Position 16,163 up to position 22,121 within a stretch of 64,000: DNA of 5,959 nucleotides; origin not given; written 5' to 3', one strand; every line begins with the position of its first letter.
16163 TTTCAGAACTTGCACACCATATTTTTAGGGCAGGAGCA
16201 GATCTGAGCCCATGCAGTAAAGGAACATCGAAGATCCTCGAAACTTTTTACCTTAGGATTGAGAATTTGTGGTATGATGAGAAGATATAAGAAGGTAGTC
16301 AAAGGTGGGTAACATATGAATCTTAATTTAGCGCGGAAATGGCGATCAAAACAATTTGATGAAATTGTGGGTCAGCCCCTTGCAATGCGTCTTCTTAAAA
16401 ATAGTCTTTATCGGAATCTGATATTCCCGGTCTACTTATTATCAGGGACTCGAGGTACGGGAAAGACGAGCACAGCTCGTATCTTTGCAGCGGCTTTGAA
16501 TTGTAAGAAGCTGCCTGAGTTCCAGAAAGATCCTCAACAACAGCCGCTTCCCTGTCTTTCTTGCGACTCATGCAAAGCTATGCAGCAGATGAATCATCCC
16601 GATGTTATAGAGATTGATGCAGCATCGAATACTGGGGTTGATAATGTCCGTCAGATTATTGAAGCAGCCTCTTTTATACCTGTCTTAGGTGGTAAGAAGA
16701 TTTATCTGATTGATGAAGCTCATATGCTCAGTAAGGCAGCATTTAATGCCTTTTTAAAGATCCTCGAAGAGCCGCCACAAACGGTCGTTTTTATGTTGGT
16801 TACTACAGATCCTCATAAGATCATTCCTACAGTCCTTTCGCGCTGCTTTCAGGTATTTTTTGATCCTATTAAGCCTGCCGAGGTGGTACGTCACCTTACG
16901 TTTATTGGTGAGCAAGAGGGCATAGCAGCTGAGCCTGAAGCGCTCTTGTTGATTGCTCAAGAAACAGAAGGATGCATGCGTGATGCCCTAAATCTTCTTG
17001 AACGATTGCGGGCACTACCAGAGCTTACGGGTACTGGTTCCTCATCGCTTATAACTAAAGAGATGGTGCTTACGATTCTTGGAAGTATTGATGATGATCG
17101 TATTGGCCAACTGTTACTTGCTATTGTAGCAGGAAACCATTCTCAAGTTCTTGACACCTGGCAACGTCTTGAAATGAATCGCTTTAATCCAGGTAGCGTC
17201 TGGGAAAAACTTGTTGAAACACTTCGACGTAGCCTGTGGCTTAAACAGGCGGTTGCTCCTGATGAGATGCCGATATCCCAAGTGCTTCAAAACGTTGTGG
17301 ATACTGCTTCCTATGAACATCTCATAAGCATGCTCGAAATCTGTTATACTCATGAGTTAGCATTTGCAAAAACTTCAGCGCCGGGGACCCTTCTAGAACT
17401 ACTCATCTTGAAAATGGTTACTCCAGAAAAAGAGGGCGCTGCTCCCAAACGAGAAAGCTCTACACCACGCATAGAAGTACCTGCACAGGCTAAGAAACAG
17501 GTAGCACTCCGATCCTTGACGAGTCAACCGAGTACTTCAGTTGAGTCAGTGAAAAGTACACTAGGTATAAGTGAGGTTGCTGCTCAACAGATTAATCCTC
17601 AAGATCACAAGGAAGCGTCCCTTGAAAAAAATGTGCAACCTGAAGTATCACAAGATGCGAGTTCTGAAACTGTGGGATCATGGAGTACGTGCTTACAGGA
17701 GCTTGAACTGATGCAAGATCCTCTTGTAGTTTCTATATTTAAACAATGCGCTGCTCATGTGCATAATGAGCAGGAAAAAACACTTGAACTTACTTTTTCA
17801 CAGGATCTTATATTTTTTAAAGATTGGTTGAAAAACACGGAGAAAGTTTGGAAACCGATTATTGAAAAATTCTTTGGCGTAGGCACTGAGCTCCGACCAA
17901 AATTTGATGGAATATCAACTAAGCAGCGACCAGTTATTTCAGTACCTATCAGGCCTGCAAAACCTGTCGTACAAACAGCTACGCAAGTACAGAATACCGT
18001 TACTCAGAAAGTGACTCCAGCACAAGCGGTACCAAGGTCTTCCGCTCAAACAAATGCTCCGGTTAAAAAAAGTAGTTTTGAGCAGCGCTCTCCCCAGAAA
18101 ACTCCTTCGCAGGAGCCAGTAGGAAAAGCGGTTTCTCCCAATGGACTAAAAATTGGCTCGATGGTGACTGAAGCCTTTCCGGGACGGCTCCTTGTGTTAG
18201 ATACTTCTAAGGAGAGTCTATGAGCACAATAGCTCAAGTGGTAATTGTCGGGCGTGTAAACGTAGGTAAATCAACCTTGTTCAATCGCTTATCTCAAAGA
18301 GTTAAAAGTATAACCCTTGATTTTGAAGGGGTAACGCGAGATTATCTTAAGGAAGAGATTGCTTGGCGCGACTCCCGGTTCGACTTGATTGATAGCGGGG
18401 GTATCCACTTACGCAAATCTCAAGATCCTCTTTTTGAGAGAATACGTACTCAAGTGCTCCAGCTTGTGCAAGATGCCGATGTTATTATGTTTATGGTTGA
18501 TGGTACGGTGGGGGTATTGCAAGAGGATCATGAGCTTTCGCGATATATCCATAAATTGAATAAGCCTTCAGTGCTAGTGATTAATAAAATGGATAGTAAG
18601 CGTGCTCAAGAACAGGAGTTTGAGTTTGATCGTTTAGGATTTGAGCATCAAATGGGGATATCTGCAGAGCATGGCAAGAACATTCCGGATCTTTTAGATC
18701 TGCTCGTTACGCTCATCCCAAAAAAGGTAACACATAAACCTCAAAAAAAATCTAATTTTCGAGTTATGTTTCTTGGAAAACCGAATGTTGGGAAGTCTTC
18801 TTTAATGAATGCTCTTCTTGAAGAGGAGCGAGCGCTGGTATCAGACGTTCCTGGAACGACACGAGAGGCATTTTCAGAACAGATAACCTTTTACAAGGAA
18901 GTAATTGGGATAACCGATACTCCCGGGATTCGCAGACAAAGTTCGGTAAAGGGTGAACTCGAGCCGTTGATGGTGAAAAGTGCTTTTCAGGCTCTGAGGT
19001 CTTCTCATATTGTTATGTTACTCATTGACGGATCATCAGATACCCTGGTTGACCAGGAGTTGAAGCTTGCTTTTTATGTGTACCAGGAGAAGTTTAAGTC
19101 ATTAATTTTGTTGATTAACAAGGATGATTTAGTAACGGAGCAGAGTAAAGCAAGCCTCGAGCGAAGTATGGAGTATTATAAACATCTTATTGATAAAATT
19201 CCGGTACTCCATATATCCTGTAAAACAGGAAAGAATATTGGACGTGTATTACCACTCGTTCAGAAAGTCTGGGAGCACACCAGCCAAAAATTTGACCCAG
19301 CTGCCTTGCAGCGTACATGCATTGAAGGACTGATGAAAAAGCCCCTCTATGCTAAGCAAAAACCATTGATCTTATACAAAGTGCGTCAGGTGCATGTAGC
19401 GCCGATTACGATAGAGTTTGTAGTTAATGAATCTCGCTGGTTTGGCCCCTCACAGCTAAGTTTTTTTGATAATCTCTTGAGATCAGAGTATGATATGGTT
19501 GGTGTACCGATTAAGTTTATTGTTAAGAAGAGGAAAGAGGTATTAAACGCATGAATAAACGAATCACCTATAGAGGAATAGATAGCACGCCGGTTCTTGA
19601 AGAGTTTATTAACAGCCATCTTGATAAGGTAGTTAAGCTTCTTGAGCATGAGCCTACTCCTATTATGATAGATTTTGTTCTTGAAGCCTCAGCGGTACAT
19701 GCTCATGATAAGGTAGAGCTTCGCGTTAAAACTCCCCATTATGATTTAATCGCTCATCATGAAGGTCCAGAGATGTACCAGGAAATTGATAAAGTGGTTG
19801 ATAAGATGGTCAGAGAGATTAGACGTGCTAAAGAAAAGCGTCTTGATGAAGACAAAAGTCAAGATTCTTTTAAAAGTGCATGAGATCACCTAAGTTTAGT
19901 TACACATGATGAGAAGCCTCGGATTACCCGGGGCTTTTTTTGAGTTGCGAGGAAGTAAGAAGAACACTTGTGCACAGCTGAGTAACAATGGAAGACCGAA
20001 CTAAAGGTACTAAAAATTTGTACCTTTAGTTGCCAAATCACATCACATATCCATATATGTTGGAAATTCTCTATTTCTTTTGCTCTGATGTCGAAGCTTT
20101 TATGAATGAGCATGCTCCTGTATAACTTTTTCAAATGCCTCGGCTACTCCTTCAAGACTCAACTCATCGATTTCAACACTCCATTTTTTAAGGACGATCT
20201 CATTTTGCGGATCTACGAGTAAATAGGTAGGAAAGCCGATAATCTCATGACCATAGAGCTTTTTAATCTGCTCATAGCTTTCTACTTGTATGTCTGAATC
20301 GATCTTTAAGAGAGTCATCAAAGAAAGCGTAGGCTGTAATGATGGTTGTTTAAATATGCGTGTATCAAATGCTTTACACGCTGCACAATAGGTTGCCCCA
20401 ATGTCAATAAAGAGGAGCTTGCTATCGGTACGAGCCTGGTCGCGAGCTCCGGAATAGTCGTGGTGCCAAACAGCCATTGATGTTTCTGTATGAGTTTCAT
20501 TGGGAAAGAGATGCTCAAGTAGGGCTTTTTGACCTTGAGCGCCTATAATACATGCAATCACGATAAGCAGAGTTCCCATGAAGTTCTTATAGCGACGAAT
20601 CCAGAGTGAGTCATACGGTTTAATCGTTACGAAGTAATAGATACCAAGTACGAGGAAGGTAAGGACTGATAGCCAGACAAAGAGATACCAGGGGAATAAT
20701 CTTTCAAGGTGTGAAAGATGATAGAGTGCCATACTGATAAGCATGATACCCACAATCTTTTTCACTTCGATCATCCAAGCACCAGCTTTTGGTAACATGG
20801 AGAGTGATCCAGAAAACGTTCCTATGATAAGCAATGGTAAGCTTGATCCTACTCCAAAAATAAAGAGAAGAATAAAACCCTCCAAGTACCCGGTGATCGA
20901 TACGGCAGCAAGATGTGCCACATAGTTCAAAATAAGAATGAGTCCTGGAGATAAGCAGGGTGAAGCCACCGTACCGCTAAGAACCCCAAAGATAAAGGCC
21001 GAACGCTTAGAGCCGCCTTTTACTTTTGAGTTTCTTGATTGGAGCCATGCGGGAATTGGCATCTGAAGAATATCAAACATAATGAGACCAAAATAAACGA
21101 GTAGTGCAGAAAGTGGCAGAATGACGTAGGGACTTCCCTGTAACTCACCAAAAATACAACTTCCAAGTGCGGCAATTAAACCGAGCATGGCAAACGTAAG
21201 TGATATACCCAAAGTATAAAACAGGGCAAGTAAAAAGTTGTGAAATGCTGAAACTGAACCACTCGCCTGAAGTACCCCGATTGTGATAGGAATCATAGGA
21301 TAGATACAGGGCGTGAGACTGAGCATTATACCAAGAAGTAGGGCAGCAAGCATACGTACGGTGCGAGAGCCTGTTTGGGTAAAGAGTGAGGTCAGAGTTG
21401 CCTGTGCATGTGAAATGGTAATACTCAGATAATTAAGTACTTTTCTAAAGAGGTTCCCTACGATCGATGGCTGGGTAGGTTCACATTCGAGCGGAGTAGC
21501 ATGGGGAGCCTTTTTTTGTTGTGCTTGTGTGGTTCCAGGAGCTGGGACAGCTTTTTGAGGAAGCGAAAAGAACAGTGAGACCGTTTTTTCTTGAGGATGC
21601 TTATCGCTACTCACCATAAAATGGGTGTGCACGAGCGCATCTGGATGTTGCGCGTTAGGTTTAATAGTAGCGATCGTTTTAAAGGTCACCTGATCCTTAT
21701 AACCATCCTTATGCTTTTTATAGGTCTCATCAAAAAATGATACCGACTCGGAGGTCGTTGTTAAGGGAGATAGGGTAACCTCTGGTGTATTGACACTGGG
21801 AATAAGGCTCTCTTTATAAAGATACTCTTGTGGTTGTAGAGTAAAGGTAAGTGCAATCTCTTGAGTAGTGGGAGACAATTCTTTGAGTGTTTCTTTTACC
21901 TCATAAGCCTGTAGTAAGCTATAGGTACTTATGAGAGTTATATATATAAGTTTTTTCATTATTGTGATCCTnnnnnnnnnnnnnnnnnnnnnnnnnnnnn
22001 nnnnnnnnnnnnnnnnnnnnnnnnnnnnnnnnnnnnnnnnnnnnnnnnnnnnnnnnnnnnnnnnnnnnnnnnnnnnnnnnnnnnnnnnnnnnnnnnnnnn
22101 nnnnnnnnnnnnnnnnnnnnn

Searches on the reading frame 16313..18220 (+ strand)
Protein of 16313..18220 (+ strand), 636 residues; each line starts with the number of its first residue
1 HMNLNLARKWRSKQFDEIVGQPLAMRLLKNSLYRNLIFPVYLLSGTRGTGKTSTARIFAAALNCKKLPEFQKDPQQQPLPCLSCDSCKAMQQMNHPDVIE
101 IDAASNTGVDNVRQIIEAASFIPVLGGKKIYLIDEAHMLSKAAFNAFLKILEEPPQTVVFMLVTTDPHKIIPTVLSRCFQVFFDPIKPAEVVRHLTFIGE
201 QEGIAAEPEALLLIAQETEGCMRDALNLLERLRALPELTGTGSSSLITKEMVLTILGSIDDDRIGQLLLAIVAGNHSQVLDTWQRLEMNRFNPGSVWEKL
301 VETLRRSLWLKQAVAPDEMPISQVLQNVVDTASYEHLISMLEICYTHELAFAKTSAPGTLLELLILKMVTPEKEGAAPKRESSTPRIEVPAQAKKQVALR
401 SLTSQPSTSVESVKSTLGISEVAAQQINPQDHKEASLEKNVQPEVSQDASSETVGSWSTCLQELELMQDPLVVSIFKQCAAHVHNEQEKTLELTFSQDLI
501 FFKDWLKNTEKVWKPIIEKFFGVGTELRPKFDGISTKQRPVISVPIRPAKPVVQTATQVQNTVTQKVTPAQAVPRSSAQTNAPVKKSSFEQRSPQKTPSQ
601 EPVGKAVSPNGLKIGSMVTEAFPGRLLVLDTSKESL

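Call 46: search_protein_families(library=pfam, proteins=[window:16313-18220:+], max_evalue=0.0001)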
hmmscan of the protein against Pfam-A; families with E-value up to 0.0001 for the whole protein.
window:16313-18220:+ (636 aa): 6 families
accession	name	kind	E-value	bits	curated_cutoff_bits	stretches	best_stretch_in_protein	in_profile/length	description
PF13177.12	DNA_pol3_delta2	-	1.4e-39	136.1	27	1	21-186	2-160/161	DNA polymerase III, delta subunit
PF00004.35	AAA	-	3.5e-12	47.3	21.2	1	41-182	1-127/131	ATPase family associated with various cellular activities (AAA)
PF22608.2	DNAX_ATPase_lid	-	5.5e-10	39.3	27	1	191-230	2-41/49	DNA polymerase III clamp loader subunit, ATPase lid domain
PF13401.12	AAA_22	-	2.1e-05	25.3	27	0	41-163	8-121/130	AAA domain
PF12169.13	DNA_pol3_gamma3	-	2.3e-05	24.7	24.4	1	247-370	1-129/143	DNA polymerase III subunits gamma and tau domain III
PF07728.20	AAA_5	-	5.8e-05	23.5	22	0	42-66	3-28/139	AAA domain (dynein-related subfamily)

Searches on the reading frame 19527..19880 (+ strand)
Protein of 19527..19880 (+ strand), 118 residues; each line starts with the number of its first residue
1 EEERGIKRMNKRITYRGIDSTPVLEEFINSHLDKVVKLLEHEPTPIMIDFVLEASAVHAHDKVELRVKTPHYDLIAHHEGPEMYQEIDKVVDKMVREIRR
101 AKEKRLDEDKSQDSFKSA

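Call 46: search_protein_families(library=pfam, proteins=[window:19527-19880:+], max_evalue=0.0001)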
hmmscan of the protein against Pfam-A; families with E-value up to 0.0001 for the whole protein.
window:19527-19880:+ (118 aa): 1 family
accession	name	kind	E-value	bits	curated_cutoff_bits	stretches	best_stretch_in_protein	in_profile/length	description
PF02482.25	Ribosomal_S30AE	-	1.5e-14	54.9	23.7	1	12-105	2-87/88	Sigma 54 modulation protein / S30EA ribosomal protein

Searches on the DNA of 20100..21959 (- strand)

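Call 13: search_rna_families(sources=[L001, L002, L003, L004, L005], threshold=gathering)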
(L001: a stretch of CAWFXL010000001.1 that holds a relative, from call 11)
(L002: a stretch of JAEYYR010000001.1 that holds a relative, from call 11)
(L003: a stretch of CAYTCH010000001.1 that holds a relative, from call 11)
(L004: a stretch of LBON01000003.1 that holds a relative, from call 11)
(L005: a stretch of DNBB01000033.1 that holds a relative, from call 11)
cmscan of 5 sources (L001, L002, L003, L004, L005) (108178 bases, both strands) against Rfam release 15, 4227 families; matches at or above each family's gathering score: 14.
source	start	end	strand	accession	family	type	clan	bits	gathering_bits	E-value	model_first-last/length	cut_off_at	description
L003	9725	9797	-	RF00005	tRNA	Gene; tRNA;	CL00001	67.4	29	2.8e-12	1-71/71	no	tRNA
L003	9456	9528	-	RF00005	tRNA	Gene; tRNA;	CL00001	64.8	29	1.4e-11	1-71/71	no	tRNA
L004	9805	9877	-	RF00005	tRNA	Gene; tRNA;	CL00001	63.6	29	3.1e-11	1-71/71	no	tRNA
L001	9836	9908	-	RF00005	tRNA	Gene; tRNA;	CL00001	61.1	29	1.5e-10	1-71/71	no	tRNA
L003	17271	17359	-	RF00005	tRNA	Gene; tRNA;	CL00001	60.3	29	2.4e-10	1-71/71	no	tRNA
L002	9872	9944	-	RF00005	tRNA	Gene; tRNA;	CL00001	59.6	29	3.8e-10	1-71/71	no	tRNA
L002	19568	19656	-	RF00005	tRNA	Gene; tRNA;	CL00001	58.5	29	7.7e-10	1-71/71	no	tRNA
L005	15476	15568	-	RF00169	Bacteria_small_SRP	Gene;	CL00003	57.6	40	8.6e-10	1-97/97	no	Bacterial small signal recognition particle RNA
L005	15574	15664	-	RF00005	tRNA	Gene; tRNA;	CL00001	56.1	29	3.6e-09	1-71/71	no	tRNA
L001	19576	19667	-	RF00169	Bacteria_small_SRP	Gene;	CL00003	55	40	4.6e-09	1-97/97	no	Bacterial small signal recognition particle RNA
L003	17150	17244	-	RF00169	Bacteria_small_SRP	Gene;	CL00003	50.5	40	8.5e-08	1-97/97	no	Bacterial small signal recognition particle RNA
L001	19682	19771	-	RF00005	tRNA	Gene; tRNA;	CL00001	46.5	29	1.6e-06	1-71/71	no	tRNA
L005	9437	9492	-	RF00005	tRNA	Gene; tRNA;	CL00001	44.9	29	4.4e-06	1-71/71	no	tRNA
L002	19465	19557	-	RF00169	Bacteria_small_SRP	Gene;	CL00003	44.8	40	3.4e-06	1-97/97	no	Bacterial small signal recognition particle RNA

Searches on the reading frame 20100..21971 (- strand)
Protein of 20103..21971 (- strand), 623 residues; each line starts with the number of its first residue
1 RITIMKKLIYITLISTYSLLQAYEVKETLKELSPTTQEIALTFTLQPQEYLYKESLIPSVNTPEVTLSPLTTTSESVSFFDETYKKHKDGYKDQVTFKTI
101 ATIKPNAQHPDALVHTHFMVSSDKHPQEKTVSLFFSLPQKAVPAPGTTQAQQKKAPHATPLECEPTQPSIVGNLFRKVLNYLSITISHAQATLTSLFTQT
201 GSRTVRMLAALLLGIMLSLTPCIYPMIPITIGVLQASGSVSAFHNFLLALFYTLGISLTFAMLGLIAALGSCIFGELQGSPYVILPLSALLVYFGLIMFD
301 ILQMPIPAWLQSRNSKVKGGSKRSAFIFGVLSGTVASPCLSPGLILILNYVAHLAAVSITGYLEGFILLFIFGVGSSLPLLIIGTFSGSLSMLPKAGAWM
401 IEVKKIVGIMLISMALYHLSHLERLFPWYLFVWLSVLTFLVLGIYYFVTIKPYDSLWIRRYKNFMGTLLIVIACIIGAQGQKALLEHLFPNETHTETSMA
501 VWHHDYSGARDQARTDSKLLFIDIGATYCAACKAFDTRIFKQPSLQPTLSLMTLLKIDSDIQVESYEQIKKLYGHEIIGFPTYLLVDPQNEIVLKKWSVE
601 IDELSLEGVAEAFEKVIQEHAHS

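Call 11: find_related_loci(query=window:20100-21959:-, collection=genome_contigs, flank=10000)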
Query window:20100-21959:- (619 aa) in genome_contigs; peptide patterns used: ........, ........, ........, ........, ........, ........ (x = any residue, [..] = any of these).
43 stretches matched a pattern; 5 encode a relative of the query (tblastn E <= 1e-3); 5 distinct loci.
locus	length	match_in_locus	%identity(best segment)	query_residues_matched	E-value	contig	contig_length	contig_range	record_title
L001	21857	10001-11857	96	1-619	0e+0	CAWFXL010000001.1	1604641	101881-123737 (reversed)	MAG: uncultured bacterium isolate MFD06714.bin.2.5 genome assembly, contig: contig_10402, whole genome shotgun sequence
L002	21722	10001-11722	38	1-604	2e-114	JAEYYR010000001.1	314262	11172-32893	MAG: bacterium isolate OH_CBlB_59 k127_2307751, whole genome shotgun sequence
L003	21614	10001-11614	35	33-599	1e-90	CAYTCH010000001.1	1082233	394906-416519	MAG TPA_asm: uncultured Pseudomonadota bacterium isolate SRP302447_co2_209 genome assembly, contig: NODE_6_length_108223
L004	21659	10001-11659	34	3-589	5e-89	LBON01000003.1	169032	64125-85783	MAG: candidate division TM6 bacterium GW2011_GWF2_32_72 UR26_C0003, whole genome shotgun sequence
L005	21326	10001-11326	35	169-613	1e-61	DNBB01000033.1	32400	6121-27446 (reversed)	MAG TPA_asm: Candidatus Dependentiae bacterium isolate UBA12474 contig_6537, whole genome shotgun sequence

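Call 46: search_protein_families(library=pfam, proteins=[window:20103-21971:-], max_evalue=0.0001)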
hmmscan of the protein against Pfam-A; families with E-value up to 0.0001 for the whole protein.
window:20103-21971:- (623 aa): 3 families
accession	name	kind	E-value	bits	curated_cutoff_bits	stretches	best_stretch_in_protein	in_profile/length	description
PF02683.22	DsbD_TM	-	1.4e-42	145.9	27.1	1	206-421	4-217/219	Cytochrome C biogenesis protein transmembrane domain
PF13899.12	Thioredoxin_7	-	6.4e-09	36.3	27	1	502-588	2-83/83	Thioredoxin-like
PF13386.12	DsbD_2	-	7.4e-09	36.2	24.9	1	209-415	1-197/199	Cytochrome C biogenesis protein transmembrane region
